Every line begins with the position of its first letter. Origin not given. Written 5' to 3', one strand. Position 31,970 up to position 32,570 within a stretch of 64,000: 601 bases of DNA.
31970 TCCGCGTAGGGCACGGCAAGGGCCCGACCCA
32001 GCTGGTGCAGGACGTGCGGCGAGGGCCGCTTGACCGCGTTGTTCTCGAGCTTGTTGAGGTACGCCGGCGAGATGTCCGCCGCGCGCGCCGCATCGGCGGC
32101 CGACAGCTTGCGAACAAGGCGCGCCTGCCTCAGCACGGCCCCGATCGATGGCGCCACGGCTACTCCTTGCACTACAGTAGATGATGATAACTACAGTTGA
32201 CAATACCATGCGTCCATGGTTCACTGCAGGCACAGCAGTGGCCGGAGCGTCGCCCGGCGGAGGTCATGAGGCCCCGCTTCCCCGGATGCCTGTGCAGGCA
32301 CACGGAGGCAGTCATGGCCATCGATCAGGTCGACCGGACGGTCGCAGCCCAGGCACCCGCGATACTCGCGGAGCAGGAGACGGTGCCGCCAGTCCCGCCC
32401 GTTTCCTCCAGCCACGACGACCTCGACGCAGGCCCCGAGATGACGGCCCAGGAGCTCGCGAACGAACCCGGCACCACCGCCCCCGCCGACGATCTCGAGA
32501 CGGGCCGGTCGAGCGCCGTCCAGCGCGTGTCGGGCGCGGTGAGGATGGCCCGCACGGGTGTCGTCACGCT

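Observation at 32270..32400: About 120-bp inverted repeat shared by two unrelated genes (32314 membrane/CsbD gene and the YggT gene at 48778) that brackets a 16.4 kb segment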

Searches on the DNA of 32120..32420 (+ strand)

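Call 24: search_rna_families(source=window, start=32120, end=32420, threshold=evalue, max_evalue=10, show_alignments=3)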
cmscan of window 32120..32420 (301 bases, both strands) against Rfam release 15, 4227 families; matches with E-value up to 10: 1.
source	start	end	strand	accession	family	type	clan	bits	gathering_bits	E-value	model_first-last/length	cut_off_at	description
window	32261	32411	+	RF02041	HOTTIP_2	Gene; lncRNA;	-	4.7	80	4.4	206-374/374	no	HOXA transcript at the distal tip, conserved region 2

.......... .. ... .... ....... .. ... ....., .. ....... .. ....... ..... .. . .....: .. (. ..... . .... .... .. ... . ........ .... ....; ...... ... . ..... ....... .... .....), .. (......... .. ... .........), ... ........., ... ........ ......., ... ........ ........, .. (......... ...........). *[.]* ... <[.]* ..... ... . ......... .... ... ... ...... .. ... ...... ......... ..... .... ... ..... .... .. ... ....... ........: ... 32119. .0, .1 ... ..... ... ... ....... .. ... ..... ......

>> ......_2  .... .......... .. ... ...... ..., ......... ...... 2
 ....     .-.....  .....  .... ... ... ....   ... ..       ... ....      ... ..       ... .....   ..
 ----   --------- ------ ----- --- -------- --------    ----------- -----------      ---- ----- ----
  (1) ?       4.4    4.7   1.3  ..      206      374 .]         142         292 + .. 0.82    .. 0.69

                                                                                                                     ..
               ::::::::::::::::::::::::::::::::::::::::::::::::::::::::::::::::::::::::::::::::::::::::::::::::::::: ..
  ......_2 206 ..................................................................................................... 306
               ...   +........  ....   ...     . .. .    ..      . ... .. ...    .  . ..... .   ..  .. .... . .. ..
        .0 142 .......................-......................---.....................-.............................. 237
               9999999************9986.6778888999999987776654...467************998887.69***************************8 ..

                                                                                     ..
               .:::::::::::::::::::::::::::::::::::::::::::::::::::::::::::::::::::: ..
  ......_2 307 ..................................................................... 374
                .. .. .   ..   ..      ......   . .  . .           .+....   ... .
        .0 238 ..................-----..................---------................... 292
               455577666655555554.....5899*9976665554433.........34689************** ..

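Call 42: build_rna_model(alignment_id=A5, structure=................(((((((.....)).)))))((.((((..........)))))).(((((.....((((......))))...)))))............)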
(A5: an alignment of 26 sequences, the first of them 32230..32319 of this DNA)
Model R1 built from alignment A5 (26 sequences, 104 columns); structure: as given.
model positions 89; base pairs 22; branch points 2; effective number of sequences 1.78; information 0.64 bits per position. Calibrated on 0.2 Mb of random sequence (short: E-values are rough).
structure used (alignment columns):
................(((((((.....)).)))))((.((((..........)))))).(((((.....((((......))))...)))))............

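Call 44: search_with_rna_model(model_id=R1, sources=[L001, L002, L003, L004, L005, L006, L007, L009, L012, L013, L014, L015, L016, L017, L018, L019, L022, L023, L024, L026, L027, L028, L029, L030, L032, L034, L035, L036, L037, L038, L039, L041, L043, L044, L046, L047, L048, L049, L050, L051, L053, L054, L055, L059, L061, L063, L064, L065, L068, L070, L071, L072, L075, L076, L077, L078, L080, L081, L083, L084, L085, L086, L087, L089, L092, L093, L094, L095, L096, L098, L101, L108, L110, L111, L115, L122, L123, L128, L129, L130, L133, L134, L137, L138, L139, L140, L143, L144, L145, L147, L149, L151, L153, L154, window], max_evalue=0.01, make_alignment=true)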
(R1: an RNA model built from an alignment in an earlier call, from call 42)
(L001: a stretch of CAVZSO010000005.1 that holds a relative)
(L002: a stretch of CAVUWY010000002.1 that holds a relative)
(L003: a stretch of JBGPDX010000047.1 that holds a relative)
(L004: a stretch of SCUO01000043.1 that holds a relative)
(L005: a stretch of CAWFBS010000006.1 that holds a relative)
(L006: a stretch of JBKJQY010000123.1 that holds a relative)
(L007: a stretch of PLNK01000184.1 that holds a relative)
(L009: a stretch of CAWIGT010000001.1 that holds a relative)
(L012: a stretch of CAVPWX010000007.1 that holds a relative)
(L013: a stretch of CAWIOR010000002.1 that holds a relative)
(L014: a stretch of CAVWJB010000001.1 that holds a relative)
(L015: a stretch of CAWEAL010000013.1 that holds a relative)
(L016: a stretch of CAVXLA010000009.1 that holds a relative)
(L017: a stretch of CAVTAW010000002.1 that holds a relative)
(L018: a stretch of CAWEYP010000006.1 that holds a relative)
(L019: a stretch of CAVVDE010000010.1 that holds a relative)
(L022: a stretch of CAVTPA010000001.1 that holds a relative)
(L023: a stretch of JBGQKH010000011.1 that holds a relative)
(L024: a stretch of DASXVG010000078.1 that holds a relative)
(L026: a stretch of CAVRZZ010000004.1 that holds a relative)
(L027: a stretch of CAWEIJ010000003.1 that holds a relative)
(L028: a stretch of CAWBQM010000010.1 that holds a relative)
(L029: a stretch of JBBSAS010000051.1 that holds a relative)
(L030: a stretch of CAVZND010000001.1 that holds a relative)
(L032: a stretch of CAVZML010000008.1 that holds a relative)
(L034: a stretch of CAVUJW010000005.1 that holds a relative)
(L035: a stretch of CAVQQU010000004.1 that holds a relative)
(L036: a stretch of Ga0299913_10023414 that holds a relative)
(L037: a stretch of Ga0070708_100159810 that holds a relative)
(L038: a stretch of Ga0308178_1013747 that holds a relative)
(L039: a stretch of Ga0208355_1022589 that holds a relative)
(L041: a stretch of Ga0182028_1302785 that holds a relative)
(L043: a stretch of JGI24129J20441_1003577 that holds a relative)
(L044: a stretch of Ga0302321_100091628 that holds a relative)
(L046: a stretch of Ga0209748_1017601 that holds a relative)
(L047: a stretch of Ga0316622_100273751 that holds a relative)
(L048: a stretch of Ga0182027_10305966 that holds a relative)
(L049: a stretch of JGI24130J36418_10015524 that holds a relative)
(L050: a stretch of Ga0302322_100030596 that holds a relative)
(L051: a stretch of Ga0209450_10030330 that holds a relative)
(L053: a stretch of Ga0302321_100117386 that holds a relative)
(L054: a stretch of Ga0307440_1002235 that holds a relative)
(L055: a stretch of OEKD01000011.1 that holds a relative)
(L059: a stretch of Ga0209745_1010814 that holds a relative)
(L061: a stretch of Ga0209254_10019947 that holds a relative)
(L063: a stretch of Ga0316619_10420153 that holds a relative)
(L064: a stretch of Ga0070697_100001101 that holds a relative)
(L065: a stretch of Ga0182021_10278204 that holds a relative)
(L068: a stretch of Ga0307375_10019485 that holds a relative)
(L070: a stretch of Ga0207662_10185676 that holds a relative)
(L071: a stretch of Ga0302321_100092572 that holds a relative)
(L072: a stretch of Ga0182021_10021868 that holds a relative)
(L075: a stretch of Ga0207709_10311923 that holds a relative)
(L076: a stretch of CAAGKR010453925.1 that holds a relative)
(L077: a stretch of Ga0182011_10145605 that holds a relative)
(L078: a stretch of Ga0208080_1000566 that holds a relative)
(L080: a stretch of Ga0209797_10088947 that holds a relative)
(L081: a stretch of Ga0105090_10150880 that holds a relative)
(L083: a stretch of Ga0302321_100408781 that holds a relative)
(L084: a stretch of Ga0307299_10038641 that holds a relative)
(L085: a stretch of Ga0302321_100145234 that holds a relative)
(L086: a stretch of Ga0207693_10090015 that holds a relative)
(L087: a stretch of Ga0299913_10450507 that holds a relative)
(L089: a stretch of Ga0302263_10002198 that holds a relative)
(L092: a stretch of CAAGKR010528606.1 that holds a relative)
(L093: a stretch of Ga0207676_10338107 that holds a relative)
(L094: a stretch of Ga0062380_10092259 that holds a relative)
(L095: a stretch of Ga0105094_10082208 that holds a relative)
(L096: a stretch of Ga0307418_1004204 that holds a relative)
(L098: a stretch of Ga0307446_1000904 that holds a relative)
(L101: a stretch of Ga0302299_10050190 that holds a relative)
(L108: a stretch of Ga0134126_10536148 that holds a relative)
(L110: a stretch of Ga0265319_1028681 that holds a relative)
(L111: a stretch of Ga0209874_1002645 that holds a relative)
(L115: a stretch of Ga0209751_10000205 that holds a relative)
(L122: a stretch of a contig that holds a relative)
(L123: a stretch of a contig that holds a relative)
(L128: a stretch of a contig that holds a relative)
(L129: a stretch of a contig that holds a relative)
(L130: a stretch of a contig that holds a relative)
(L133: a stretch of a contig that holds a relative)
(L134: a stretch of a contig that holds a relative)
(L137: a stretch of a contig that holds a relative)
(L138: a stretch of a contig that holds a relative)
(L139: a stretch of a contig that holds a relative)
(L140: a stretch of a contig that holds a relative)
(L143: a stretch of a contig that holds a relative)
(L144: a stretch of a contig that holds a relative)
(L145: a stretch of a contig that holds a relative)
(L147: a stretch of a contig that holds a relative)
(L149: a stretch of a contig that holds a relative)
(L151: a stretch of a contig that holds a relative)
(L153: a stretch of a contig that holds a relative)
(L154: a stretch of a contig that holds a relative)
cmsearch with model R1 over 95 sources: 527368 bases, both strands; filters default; matches with E-value up to 0.01: 98.
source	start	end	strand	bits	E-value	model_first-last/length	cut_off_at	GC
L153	467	557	+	101.2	1.8e-26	1-89/89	no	0.7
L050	843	931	-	100.5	2.7e-26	1-89/89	no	0.73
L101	288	376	+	100.5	2.7e-26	1-89/89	no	0.73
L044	1137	1225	-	98.5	1e-25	1-89/89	no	0.74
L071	2356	2444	-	97.3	2.3e-25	1-89/89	no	0.71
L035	7215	7305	+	97.1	2.7e-25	1-89/89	no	0.73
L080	35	123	+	96.3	4.5e-25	1-89/89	no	0.73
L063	548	636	+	96.2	4.8e-25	1-89/89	no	0.76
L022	3158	3248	-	94.8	1.2e-24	1-89/89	no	0.66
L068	241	329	-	94.3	1.7e-24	1-89/89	no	0.74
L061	3758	3846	-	94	2.2e-24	1-89/89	no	0.71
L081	250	338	+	94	2.2e-24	1-89/89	no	0.71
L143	1212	1304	-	93.6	2.8e-24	1-89/89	no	0.71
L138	13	101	+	93.5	2.9e-24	1-89/89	no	0.71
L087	1078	1166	-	93.5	2.9e-24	1-89/89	no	0.75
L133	1133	1225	-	92.6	5.3e-24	1-89/89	no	0.71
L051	2714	2806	-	92.5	5.7e-24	1-89/89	no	0.71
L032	624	712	-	90.2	2.7e-23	1-89/89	no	0.71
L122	2650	2739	+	89.6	4.2e-23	1-89/89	no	0.69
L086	345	437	+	89.4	4.6e-23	1-89/89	no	0.65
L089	1314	1402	+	88.9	6.6e-23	1-89/89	no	0.74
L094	995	1082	-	88.7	7.4e-23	1-89/89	no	0.75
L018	7728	7818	+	88.4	9.4e-23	1-89/89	no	0.68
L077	1503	1592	+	88.3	9.6e-23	1-89/89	no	0.68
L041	1074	1163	+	88.3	9.8e-23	1-89/89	no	0.68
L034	551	639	-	88.2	1.1e-22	1-89/89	no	0.74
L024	4204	4293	-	87.8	1.4e-22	1-89/89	no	0.71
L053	892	979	+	87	2.4e-22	1-89/89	no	0.73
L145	546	637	-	86.9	2.5e-22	1-89/89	no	0.65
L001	3009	3100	-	85.9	4.9e-22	1-89/89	no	0.63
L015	1594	1683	-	84.9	9.4e-22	1-89/89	no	0.64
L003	3433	3523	-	84.9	9.7e-22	1-89/89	no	0.71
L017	4156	4243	-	80.8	1.5e-20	1-89/89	no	0.7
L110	179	268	-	80.4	2e-20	1-89/89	no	0.69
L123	72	161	-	80.4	2e-20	1-89/89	no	0.69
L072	1455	1544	+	78.8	5.8e-20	1-89/89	no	0.67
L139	942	1031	+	78.8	5.8e-20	1-89/89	no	0.67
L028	1868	1966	+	77.4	1.5e-19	1-89/89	no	0.71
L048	612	701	-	76.4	2.9e-19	1-89/89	no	0.66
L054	5509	5607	-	76.4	2.9e-19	1-89/89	no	0.69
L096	354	452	-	76.4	2.9e-19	1-89/89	no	0.69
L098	7987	8085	-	76.4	2.9e-19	1-89/89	no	0.69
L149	2019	2110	-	76.2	3.4e-19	1-89/89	no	0.68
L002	3649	3739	-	75.4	5.7e-19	1-89/89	no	0.65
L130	170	260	-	75.2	6.5e-19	1-89/89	no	0.7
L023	62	151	+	75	7.6e-19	1-89/89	no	0.69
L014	6476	6566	-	74.5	1.1e-18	1-89/89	no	0.7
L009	4665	4752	+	74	1.5e-18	1-89/89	no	0.69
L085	695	786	-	73.8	1.7e-18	1-89/89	no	0.67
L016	2732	2822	+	72.9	3e-18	1-89/89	no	0.68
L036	2720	2813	-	72.8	3.3e-18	1-89/89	no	0.7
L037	1432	1517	-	71.5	7.7e-18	1-89/89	no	0.63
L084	1027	1121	-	71.1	1e-17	1-89/89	no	0.64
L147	6651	6745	-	71.1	1e-17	1-89/89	no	0.64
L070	544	638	+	71.1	1e-17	1-89/89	no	0.69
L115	11029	11120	+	70.8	1.2e-17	1-89/89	no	0.65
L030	851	938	-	70.4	1.7e-17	1-89/89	no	0.69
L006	7081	7168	+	70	2.2e-17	1-89/89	no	0.68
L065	1753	1842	+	69.6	2.7e-17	1-89/89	no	0.67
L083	27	118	-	67.6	1e-16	1-89/89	no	0.7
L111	1928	2017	-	67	1.6e-16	1-89/89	no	0.69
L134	416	511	-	66.8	1.8e-16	1-89/89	no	0.72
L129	1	68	+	65.9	3.3e-16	22-89/89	5'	0.76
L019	5716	5807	+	65.8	3.5e-16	1-89/89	no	0.66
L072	18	108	+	65.3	4.9e-16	1-89/89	no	0.67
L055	877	966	+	64.8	7.1e-16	1-89/89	no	0.7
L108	143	232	+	64.8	7.1e-16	1-89/89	no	0.7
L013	5345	5442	+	63.7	1.5e-15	1-89/89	no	0.69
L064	3690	3783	+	63.1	2.3e-15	1-89/89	no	0.67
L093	1296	1388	-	63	2.4e-15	5-89/89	5'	0.69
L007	7011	7112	-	62.5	3.3e-15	1-89/89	no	0.68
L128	7516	7617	+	62.5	3.3e-15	1-89/89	no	0.68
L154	1236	1331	-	60.2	1.6e-14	1-89/89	no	0.68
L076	6091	6170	-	52.1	3.6e-12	1-89/89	no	0.66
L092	648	741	-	48.4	4.2e-11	1-89/89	no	0.66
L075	767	862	-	46.1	2e-10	1-89/89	no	0.67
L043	1499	1577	+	45.8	2.4e-10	1-89/89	no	0.62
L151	1968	2046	+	45.8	2.4e-10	1-89/89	no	0.62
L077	378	468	+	42.9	1.7e-09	1-89/89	no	0.6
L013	7207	7294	+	41.4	4.6e-09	1-89/89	no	0.73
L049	701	780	+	40.5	8.5e-09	1-89/89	no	0.66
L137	1637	1716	-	40.5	8.5e-09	1-89/89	no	0.66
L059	4112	4200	-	39.2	2.1e-08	1-89/89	no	0.6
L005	6765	6849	+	37.4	7e-08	1-89/89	no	0.6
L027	1228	1314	+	36.4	1.3e-07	1-89/89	no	0.62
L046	168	241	-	35.7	2.1e-07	1-89/89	no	0.59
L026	7650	7724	-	35.5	2.4e-07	1-89/89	no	0.68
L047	429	513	+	34.1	6.2e-07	1-89/89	no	0.65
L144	235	318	-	34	6.5e-07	1-89/89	no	0.64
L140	1078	1159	-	33.3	1e-06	1-89/89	no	0.67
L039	491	566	-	33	1.3e-06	1-89/89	no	0.61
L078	8971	9046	-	33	1.3e-06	1-89/89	no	0.61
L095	730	811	+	31.1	4.7e-06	1-89/89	no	0.67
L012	636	701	-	30.7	6.2e-06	1-89/89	no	0.68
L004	3686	3766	-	25.3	0.00023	1-89/89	no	0.68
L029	7620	7708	+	22.9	0.0011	1-89/89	no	0.72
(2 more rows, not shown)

Alignment A6: 98 matches aligned to the model, 143 columns, each read 5' to 3' on its own strand. Consensus structure (alignment columns), stored with it:
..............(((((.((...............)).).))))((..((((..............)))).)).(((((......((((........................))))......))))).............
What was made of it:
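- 32227..32313 (+): Type-1 yggT leader RNA: hairpin Pa (GCCGG..CCGGC), hairpin P2 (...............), anti-SD CUUCC, hairpin P3 (UGCCU..AGGCA), SD GGAGG. CM R1 hit at 32227-32319, 93 bits (call 44).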

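Call 45: search_with_rna_model(model_id=R1, sources=[L008, L010, L011, L020, L021, L025, L031, L033, L040, L042, L045, L052, L056, L057, L058, L060, L062, L066, L067, L069, L073, L074, L079, L082, L088, L090, L091, L097, L099, L100, L102, L103, L104, L105, L106, L107, L109, L112, L113, L114, L116, L117, L118, L119, L120, L121, L124, L125, L126, L127, L131, L132, L135, L136, L141, L142, L146, L148, L150, L152, L155], max_evalue=1)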
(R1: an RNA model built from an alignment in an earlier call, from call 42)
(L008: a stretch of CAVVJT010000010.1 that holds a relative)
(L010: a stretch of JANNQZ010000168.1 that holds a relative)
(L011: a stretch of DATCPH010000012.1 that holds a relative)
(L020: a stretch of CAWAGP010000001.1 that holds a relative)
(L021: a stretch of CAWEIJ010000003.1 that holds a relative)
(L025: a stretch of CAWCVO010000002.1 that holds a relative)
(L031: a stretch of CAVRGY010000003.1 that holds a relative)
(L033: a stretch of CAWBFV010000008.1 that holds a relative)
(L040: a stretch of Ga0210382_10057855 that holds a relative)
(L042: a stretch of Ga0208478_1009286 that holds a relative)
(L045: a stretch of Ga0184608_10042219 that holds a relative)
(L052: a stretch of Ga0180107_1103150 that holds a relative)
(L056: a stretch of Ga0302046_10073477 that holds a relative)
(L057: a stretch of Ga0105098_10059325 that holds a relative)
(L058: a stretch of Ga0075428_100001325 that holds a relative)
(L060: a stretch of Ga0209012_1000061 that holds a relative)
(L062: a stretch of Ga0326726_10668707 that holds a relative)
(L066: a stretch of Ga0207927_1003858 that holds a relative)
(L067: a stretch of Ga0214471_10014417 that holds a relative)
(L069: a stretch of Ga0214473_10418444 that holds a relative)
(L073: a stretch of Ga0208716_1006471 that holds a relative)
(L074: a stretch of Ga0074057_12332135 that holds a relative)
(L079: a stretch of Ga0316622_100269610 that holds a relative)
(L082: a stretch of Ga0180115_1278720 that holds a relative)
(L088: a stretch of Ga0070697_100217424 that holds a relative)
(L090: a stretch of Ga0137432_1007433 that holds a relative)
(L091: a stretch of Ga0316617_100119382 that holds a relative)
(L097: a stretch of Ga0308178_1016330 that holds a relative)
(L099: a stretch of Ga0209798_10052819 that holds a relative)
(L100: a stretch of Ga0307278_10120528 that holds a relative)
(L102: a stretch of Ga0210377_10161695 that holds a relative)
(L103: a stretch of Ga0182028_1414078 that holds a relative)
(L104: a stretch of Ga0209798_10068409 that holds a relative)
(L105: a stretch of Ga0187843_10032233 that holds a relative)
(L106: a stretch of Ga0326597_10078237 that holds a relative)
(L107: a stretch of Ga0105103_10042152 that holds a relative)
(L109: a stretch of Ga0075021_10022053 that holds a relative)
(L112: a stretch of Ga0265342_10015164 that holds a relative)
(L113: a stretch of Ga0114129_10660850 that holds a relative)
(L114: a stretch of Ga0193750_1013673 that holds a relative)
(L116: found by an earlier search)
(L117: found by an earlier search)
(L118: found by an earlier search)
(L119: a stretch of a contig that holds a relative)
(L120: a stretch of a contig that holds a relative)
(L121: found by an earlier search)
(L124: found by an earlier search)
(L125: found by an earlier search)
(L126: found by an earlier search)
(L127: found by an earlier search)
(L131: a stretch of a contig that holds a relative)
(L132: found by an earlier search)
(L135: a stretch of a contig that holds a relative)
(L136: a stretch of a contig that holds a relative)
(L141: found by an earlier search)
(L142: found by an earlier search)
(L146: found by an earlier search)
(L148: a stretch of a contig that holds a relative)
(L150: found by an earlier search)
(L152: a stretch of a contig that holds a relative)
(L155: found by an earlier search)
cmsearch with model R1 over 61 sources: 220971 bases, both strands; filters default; matches with E-value up to 1: 21.
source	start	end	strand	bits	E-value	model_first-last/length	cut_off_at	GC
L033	2140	2228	-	77.3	6.6e-20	1-89/89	no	0.72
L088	349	437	+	76.8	9.4e-20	1-89/89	no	0.66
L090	1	83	+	73.8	6.8e-19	6-89/89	5'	0.67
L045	998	1085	-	73.7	7.3e-19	1-89/89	no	0.68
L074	285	374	-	69.4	1.3e-17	1-89/89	no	0.72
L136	4106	4196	-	66.5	9.6e-17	1-89/89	no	0.68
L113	1095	1183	-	66.2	1.2e-16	1-89/89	no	0.65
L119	673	758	-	57.9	3e-14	1-89/89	no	0.69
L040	796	884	-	53.8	4.8e-13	1-89/89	no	0.7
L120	1287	1376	+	53.1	7.6e-13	1-89/89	no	0.7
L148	687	775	+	37.5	2.6e-08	1-89/89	no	0.84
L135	1668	1749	-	27.1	2.9e-05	1-89/89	no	0.66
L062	101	168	+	26.3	5e-05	1-89/89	no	0.6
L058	5781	5860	+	21.1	0.0016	1-89/89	no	0.74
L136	3997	4089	+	15.6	0.065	1-89/89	no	0.72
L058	3177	3265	+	13.7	0.24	1-89/89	no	0.72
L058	6359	6442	+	13.5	0.27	1-89/89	no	0.67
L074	1010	1096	-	12.9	0.39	1-89/89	no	0.68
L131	1144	1231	+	12.4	0.54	1-89/89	no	0.75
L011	3595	3650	+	12.3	0.6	15-82/89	no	0.71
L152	4917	4962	+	11.8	0.81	1-89/89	no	0.8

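Call 63: search_rna_families(sources=[L153, L050, L101, L044, L071, L080, L063, L081, L138, L087, L094, L110, L048, L145, L047, L095, L046, L039, L144, L062], threshold=evalue, max_evalue=5)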
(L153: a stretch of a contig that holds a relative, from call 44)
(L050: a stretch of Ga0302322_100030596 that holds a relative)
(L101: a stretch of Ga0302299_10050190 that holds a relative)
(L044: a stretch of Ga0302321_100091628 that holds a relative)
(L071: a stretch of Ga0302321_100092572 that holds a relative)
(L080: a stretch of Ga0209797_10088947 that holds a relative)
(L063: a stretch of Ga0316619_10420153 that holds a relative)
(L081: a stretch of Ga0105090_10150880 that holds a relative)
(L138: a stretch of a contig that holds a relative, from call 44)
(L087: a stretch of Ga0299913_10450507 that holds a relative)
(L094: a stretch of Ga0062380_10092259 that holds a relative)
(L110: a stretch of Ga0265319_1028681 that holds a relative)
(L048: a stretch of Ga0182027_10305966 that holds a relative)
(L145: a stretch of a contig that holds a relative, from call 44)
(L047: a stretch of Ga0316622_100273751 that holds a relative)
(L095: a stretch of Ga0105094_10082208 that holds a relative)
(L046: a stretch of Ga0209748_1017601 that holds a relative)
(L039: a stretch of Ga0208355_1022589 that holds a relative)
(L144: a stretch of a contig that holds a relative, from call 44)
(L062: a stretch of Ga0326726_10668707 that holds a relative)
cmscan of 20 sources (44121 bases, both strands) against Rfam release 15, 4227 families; matches with E-value up to 5: 5.
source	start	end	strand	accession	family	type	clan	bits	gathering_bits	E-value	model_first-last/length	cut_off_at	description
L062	278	339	-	RF01145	sR14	Gene; snRNA; snoRNA; CD-box;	-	24.6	38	0.013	1-54/54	no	Small nucleolar RNA sR14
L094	950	1001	+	RF01688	Actino-pnp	Cis-reg;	-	22.4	47.7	2.4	1-63/63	no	Actino-pnp RNA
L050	671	793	+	RF01390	isrG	Gene; sRNA;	-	19.1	100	0.4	54-221/279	no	isrG Hfq binding RNA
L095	1015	1065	+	RF01668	P10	Gene; sRNA;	-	19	37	3.6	1-72/72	no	Pseudomonas sRNA P10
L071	2525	2790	-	RF01766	cspA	Cis-reg; thermoregulator;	-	18.8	78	0.86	1-428/428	no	cspA thermoregulator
